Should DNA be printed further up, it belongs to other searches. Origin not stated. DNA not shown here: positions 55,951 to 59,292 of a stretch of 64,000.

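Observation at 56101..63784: Co-directional SNF2 helicase, SbcD-like nuclease and hook-less SbcC-like ATPase module: candidate repair or defence system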

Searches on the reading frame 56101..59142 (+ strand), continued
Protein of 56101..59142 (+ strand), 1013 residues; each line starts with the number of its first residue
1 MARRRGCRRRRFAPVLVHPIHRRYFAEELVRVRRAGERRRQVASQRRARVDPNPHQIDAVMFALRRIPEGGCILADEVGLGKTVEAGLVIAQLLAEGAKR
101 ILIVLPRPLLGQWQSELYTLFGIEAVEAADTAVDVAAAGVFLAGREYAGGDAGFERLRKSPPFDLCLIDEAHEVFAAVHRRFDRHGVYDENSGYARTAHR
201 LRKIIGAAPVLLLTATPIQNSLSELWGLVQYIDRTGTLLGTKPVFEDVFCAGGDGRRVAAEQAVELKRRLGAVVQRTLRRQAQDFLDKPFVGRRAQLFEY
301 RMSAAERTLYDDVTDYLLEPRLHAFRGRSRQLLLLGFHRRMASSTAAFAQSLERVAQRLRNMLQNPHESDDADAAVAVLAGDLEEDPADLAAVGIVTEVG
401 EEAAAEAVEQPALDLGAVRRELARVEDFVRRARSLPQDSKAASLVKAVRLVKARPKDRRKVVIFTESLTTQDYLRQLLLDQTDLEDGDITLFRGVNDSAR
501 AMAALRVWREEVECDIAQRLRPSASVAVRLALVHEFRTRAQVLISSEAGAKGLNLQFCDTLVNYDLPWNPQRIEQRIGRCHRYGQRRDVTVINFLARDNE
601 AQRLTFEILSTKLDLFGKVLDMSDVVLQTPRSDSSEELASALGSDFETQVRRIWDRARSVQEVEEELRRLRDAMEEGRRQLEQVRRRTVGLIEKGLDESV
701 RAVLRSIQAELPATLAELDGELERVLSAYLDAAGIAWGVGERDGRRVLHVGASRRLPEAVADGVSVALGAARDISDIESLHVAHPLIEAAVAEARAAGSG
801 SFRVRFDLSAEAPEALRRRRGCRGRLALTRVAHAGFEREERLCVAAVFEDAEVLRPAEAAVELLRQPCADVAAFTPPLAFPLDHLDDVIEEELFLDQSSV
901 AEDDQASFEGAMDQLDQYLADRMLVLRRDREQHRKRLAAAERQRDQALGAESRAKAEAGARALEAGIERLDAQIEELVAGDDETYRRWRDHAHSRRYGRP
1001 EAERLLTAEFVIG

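Call 31: find_related_loci(query=A1, collection=genome_contigs, flank=10000)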
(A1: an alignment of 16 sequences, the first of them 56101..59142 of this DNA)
Query A1 (1013 aa) in genome_contigs; peptide patterns used: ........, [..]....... (x = any residue, [..] = any of these).
600 stretches matched a pattern (row limit reached: there are more); 599 encode a relative of the query (tblastn E <= 1e-3); the best 80 are kept; 80 distinct loci.
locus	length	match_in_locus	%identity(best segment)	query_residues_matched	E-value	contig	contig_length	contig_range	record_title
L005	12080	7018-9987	50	15-1013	0e+0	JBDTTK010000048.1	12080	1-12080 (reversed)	MAG: Bryobacteraceae bacterium isolate cluster3_bin.294 NODE_22715_length_12080_cov_4.075925, whole genome shotgun seque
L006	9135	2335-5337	50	12-1010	0e+0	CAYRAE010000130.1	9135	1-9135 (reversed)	MAG TPA_asm: uncultured Luteitalea sp. isolate SRP344714_co1_117 genome assembly, contig: NODE_13580_length_9135_cov_8.9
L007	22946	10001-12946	50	12-1012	0e+0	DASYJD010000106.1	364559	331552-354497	MAG TPA_asm: Thermoanaerobaculia bacterium isolate SMAG_U4286 k141_2260506, whole genome shotgun sequence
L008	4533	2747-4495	57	16-627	0e+0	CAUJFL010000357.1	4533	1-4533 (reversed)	MAG: Myxococcota bacterium isolate KLAP97 genome assembly, contig: KLAP97_886264, whole genome shotgun sequence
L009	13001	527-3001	34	23-842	3e-135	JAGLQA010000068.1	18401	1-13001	MAG: Candidatus Aminicenantes bacterium isolate RS_8_31 ROV157_8.bin.31.fa_68, whole genome shotgun sequence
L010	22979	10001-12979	50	14-1010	0e+0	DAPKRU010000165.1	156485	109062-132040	MAG TPA_asm: Polyangiaceae bacterium LLY-WYZ-15_(1-7) isolate LLY-WYZ-15_3 k141_565968, whole genome shotgun sequence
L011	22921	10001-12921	62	17-1013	0e+0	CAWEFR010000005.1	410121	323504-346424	MAG: Terriglobia bacterium isolate MFD00991.bin.2.29 genome assembly, contig: contig_43537, whole genome shotgun sequenc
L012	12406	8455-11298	30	13-974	3e-117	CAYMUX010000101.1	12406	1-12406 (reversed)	MAG TPA_asm: uncultured Nitrospiraceae bacterium isolate SRP302447_co3_820 genome assembly, contig: NODE_14305_length_12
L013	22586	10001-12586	32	21-921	2e-115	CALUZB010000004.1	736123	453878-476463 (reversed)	MAG: uncultured Desulfovibrionaceae bacterium isolate E02__bin133 genome assembly, contig: E02__k127_3921382, whole geno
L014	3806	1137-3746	31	6-921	3e-114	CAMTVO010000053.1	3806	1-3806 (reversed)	MAG: uncultured Nitrospiraceae bacterium isolate G05_MAG_00012 genome assembly, contig: G05_MAG_00012_000000000057, whol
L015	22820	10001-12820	31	23-987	3e-108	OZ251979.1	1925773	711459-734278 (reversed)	MAG: Alphaproteobacteria bacterium isolate e14de2aa-7e78-4901-a0cc-b92d3b2a15d1 genome assembly, chromosome: 1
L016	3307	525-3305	29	12-957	1e-111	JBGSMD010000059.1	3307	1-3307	MAG: Bdellovibrionota bacterium isolate JTS-AC222 k141_781602, whole genome shotgun sequence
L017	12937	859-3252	34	7-847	2e-108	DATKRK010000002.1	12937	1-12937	MAG TPA_asm: Pirellulales bacterium isolate SMAG_U14026 k141_753, whole genome shotgun sequence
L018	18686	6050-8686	32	21-922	2e-107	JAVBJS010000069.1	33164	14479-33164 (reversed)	MAG: Desulfovibrio sp. isolate GLO_MAG_00077 c_000013490625, whole genome shotgun sequence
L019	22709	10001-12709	31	16-965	2e-107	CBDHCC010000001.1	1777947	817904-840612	MAG: Sphingomonadaceae bacterium isolate 322f17b0-f269-420e-bbc4-0e259eba6098 genome assembly, contig: contig_1, whole g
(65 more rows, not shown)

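Call 53: search_protein_families(library=pfam, alignment_id=A3, max_evalue=0.00001)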
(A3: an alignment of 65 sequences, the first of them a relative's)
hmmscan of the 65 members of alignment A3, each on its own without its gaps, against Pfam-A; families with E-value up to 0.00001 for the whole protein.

A. member 1, L002:1969-4506:- (845 aa): 2 families
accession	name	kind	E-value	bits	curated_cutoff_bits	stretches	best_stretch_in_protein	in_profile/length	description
PF00005.33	ABC_tran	-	5e-30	105.3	25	1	605-752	3-137/137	ABC transporter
PF00664.28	ABC_membrane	-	6.1e-22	79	28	1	312-500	63-250/274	ABC transporter transmembrane region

B. families by the number of members that match (of 65 scanned): 77 families (the first 25 are shown)
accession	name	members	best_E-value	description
PF16576.10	HlyD_D23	2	7.8e-12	Barrel-sandwich domain of CusB or HlyD membrane-fusion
PF13437.12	HlyD_3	2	2.7e-09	HlyD family secretion protein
PF13245.12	AAA_19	2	3.4e-08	AAA domain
PF07394.17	DUF1501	1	4.6e-99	Protein of unknown function (DUF1501)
PF02615.19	Ldh_2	1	2.9e-96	Malate/L-lactate dehydrogenase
PF05362.19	Lon_C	1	8.5e-83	Lon protease (S16) C-terminal proteolytic domain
PF00933.27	Glyco_hydro_3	1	1.9e-73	Glycosyl hydrolase family 3 N terminal domain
PF00067.27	p450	1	2.6e-67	Cytochrome P450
PF02737.24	3HCDH_N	1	1.6e-63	3-hydroxyacyl-CoA dehydrogenase, NAD binding domain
PF25390.1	WD40_RLD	1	5.2e-54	RCC1-like domain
PF01887.21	SAM_HAT_N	1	1.2e-48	SAM hydroxide adenosyltransferase N-terminal domain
PF13540.12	RCC1_2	1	3.1e-44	Regulator of chromosome condensation (RCC1) repeat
PF13635.12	DUF4143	1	9.1e-41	Domain of unknown function (DUF4143)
PF02146.23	SIR2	1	7.2e-40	Sir2 family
PF00069.31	Pkinase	1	9.5e-40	Protein kinase domain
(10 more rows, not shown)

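Call 54: search_protein_families(library=padloc, alignment_id=A3, max_evalue=1e-10)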
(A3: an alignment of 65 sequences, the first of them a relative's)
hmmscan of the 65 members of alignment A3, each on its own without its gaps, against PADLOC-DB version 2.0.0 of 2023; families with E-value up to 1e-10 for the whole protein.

A. member 1, L002:1969-4506:- (845 aa): 1 family
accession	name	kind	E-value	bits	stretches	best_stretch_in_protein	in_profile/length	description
PDLC04135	mad3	-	5.3e-29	99.9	1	719-825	259-363/374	mads_3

B. families by the number of members that match (of 65 scanned): 165 families (the first 25 are shown)
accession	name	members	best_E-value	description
PDLC03920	MkoA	2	8.7e-31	-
PDLC04135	mad3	2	5.3e-29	mads_3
PDLC03921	MkoA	2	8.2e-13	-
PDLC05009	PDC-S37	1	0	-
PDLC02164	Avs2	1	2.2e-259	-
PDLC00105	GajB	1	8e-204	UrvD helicase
PDLC00099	GajA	1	1.3e-198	AAA ATPase domain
PDLC02194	Hhe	1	4.8e-197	-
PDLC00080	GajA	1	8.1e-186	AAA ATPase domain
PDLC00147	GajB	1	7.7e-178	UrvD helicase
PDLC02162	Avs2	1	9e-159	-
PDLC00096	GajA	1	1.2e-158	AAA ATPase domain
PDLC02161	Avs2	1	2.3e-133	-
PDLC02163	Avs2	1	2.7e-113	-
PDLC02166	Avs2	1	1.1e-110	-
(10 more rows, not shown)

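Call 55: search_protein_families(library=padloc, proteins=[L010:19622-22507:-, L007:5029-6924:-, L009:10005-11804:-], max_evalue=1e-15)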
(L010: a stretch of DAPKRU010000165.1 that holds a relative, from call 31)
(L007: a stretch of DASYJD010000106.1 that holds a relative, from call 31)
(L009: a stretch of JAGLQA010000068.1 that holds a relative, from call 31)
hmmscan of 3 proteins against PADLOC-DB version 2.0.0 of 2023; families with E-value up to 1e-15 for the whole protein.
L010:19622-22507:- (961 aa): 0 families

L007:5029-6924:- (631 aa): 0 families

L009:10005-11804:- (599 aa): 6 families
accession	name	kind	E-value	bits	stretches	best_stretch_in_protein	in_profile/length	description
PDLC02209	QatA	-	6e-37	125.6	1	105-265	141-294/646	-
PDLC04959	PDC-S20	-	7.1e-33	112.8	1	14-369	18-382/464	-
PDLC02361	PifA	-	1.4e-25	88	1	30-331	34-339/720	PifA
PDLC02210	QatA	-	3.8e-23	79.8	0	129-264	157-289/593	-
PDLC04958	PDC-S20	-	5e-21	73.5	1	25-304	17-310/458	-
PDLC04957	PDC-S20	-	9.7e-18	62.8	1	26-363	20-376/446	-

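Call 63: search_protein_families(library=padloc, alignment_id=A4, max_evalue=1e-20)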
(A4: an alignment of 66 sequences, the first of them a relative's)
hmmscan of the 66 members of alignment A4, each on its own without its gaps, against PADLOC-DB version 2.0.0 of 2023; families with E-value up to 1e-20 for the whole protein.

A. member 1, L013:13086-14405:- (439 aa): 0 families

B. families by the number of members that match (of 66 scanned): 89 families (the first 25 are shown)
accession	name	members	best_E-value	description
PDLC03638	MTase_III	29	2.5e-90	Type III methyltransferase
PDLC03646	MTase_III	28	0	Type III methyltransferase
PDLC03636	MTase_III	28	2.7e-219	Type III methyltransferase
PDLC03634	MTase_III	28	1.5e-208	Type III methyltransferase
PDLC03644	MTase_III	28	6.7e-142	Type III methyltransferase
PDLC03641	MTase_III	28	3.2e-109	Type III methyltransferase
PDLC03635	MTase_III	28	4.4e-95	Type III methyltransferase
PDLC03640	MTase_III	28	2.2e-78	Type III methyltransferase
PDLC03642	MTase_III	28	2.3e-59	Type III methyltransferase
PDLC03637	MTase_III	24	9.2e-111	Type III methyltransferase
PDLC03639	MTase_III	24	4e-70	Type III methyltransferase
PDLC03354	MTase_II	21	8.8e-51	Type II methyltransferase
PDLC03300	MTase_II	20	7.1e-39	Type II methyltransferase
PDLC03643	MTase_III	18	1.3e-39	Type III methyltransferase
PDLC03278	MTase_II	18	3.1e-38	Type II methyltransferase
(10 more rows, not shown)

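Call 68: search_dna_similar(query=window:56101-59139:+, collection=plasmids, mode=protein, max_evalue=1e-30, max_rows=15)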
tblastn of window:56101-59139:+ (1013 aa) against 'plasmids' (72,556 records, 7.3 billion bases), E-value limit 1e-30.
Records with a match: 54; places in all: 55; records where one place covers at least 80% of the query: 1.
Best place of each record, by identity: <60% 54.
By first word of the organism name: Salmonella 15; Klebsiella 11; Rhodococcus 7; Escherichia 2; Roseomonas 2; Aeromonas 2; Trichormus 2; Sphingopyxis 1; Cupriavidus 1; Citrobacter 1; and 10 more.
By predicted mobility (MOB-suite, as given by PLSDB): conjugative 32; non-mobilizable 14; mobilizable 8.
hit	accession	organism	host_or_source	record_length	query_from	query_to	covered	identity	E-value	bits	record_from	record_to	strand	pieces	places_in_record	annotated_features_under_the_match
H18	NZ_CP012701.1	Sphingopyxis macrogoltabida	whole organism,activated sludge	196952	53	921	86%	31.2%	6e-82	300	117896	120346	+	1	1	SNF2-related protein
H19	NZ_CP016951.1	Cupriavidus taiwanensis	Mimosa,single cell,nodules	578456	16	663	64%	37.4%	2e-92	332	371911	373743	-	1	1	SNF2-related protein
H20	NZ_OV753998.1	Klebsiella quasipneumoniae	-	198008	51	758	70%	33.9%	6e-87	315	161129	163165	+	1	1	SNF2-related protein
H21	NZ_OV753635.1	Klebsiella quasipneumoniae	-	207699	51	758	70%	33.9%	6e-87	315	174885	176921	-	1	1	SNF2-related protein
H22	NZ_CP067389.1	Klebsiella grimontii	Homo sapiens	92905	51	758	70%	33.9%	7e-87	315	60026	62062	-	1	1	SNF2-related protein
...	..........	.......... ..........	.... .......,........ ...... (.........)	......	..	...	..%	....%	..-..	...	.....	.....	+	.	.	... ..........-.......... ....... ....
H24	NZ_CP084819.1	Klebsiella quasipneumoniae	Homo sapiens,Whole organism,blood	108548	51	758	70%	33.9%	7e-87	315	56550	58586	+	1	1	SNF2-related protein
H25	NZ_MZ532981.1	Klebsiella oxytoca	-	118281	51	758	70%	33.9%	7e-87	315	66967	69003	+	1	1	SNF2-related protein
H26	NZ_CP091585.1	Klebsiella pneumoniae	Homo sapiens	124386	51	758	70%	33.9%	7e-87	315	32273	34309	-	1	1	SNF2-related protein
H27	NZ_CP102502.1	Citrobacter youngae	Homo sapiens,Blood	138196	51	758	70%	33.9%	7e-87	315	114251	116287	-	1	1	SNF2-related protein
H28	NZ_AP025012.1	Raoultella ornithinolytica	-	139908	51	758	70%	33.9%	7e-87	315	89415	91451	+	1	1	SNF2-related protein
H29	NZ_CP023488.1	Klebsiella pneumoniae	Homo sapiens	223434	51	758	70%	33.9%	7e-87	315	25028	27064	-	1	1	SNF2-related protein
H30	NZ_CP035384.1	Klebsiella pneumoniae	cell culture,blood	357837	51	758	70%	33.9%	7e-87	315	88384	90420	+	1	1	SNF2-related protein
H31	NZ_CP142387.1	Klebsiella pneumoniae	Homo sapiens,whole organism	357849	51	758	70%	33.9%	7e-87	315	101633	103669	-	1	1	SNF2-related protein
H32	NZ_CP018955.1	Escherichia coli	Homo sapiens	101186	51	758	70%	33.9%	4e-86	312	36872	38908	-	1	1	SNF2-related protein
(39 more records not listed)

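Call 73: find_encoding_contigs(protein=P0083, flank=10000, max_places=1)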
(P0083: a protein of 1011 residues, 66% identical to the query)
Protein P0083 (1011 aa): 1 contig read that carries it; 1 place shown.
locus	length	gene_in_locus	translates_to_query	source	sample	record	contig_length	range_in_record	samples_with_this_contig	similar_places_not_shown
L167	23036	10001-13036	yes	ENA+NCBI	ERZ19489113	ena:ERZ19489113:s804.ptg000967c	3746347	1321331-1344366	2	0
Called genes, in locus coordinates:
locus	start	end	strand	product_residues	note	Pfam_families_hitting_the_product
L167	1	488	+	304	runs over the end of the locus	PF02086:MethyltransfD12 (faint)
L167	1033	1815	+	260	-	PF23441:SDR, PF00106:adh_short, PF08659:KR, PF13561:adh_short_C2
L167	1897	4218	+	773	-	PF03104:DNA_pol_B_exo1, PF00136:DNA_pol_B, PF03175:DNA_pol_B_2 (faint)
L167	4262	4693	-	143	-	PF00581:Rhodanese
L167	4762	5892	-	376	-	PF00005:ABC_tran, PF03459:TOBE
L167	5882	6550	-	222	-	PF00528:BPD_transp_1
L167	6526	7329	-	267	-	PF01547:SBP_bac_1 (faint), PF13531:SBP_bac_11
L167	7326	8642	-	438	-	PF07690:MFS_1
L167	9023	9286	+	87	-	PF00076:RRM_1, PF28442:DUF8400 (weak)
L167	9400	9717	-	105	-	PF00255:GSHPx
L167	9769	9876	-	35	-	-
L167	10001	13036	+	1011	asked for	PF00176:SNF2-rel_dom, PF04851:ResIII, PF00176:SNF2-rel_dom, PF00271:Helicase_C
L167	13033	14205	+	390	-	PF00149:Metallophos, PF12850:Metallophos_2 (weak)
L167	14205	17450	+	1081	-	PF02463:SMC_N (faint)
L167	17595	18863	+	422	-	PF02771:Acyl-CoA_dh_N, PF02770:Acyl-CoA_dh_M, PF00441:Acyl-CoA_dh_1, PF08028:Acyl-CoA_dh_2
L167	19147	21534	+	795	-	PF07715:Plug, PF00593:TonB_dep_Rec_b-barrel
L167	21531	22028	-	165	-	PF13532:2OG-FeII_Oxy_2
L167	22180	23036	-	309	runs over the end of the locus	PF01497:Peripla_BP_2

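Call 74: find_encoding_contigs(protein=P0047, flank=10000, max_places=1)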
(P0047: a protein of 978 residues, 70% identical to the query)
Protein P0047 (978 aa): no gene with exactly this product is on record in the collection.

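Call 75: find_encoding_contigs(protein=P0117, flank=10000, max_places=2)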
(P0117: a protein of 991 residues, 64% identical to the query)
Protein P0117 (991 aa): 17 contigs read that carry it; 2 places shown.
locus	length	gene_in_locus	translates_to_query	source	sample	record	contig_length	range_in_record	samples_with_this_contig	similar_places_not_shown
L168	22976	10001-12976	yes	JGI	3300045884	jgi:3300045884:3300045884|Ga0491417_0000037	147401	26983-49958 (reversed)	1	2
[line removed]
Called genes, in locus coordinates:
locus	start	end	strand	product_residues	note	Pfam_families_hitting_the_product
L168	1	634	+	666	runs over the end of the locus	PF28082:ZorA-like_t1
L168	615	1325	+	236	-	PF13677:MotB_plug (weak)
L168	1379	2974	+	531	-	PF15611:EH_Signature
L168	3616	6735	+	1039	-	PF00176:SNF2-rel_dom, PF04851:ResIII (weak), PF00271:Helicase_C, PF04471:Mrr_cat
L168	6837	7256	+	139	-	PF13411:MerR_1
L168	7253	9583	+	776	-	PF08487:VIT, PF13757:VIT_2 (weak), PF05762:VWA_CoxE (weak), PF00092:VWA, PF13519:VWA_2, PF13768:VWA_3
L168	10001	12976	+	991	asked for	PF00176:SNF2-rel_dom, PF04851:ResIII (weak), PF00176:SNF2-rel_dom, PF00271:Helicase_C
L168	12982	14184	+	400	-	PF00149:Metallophos, PF12850:Metallophos_2 (weak)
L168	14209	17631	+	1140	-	PF13175:AAA_15 (faint), PF02463:SMC_N (weak)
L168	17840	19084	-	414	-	PF00817:IMS, PF11798:IMS_HHH (weak), PF11799:IMS_C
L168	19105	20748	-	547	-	-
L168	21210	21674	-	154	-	PF08327:AHSA1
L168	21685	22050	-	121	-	PF12802:MarR_2 (faint), PF12840:HTH_20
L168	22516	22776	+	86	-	PF27535:RelB3_C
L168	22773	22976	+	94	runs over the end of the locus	PF05016:ParE_toxin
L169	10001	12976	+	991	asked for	PF00176:SNF2-rel_dom, PF04851:ResIII (weak), PF00176:SNF2-rel_dom, PF00271:Helicase_C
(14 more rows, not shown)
